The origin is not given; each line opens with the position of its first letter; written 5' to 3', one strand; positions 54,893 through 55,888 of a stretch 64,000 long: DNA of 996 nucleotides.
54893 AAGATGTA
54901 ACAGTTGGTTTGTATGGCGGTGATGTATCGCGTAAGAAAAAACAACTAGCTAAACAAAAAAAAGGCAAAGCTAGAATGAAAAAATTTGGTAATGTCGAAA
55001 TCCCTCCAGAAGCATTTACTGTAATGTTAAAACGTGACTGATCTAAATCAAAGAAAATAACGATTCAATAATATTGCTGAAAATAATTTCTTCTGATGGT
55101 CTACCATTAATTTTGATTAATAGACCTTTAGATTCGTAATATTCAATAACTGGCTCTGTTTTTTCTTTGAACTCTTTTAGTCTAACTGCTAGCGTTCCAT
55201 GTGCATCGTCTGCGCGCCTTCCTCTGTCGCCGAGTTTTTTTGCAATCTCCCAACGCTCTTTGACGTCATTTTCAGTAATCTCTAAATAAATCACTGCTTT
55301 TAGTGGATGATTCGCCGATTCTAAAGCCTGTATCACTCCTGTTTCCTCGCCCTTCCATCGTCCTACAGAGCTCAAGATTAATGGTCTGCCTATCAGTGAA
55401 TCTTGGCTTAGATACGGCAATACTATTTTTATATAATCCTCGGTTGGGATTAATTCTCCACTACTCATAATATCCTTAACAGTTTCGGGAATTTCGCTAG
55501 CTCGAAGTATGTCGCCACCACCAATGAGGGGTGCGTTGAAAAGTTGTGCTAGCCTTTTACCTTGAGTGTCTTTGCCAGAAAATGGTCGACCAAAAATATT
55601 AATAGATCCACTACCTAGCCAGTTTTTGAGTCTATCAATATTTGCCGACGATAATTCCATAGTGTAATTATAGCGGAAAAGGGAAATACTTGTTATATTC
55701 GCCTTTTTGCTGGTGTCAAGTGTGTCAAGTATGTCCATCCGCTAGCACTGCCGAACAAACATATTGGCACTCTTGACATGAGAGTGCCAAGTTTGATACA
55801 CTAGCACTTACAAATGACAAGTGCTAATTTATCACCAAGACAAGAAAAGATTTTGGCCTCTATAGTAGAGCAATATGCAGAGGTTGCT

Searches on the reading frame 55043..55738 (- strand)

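Call 90: search_protein_families(library=pfam, proteins=[window:55043-55738:-], max_evalue=0.001)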
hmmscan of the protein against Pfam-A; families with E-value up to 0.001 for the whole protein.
window:55043-55738:- (231 aa): 2 families
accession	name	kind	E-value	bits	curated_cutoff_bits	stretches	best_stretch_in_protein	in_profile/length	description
PF00406.28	ADK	-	2.3e-19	70.5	26.8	1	48-205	1-150/151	Adenylate kinase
PF13207.12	AAA_17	-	5.1e-08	33.7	27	1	50-178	2-131/136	AAA domain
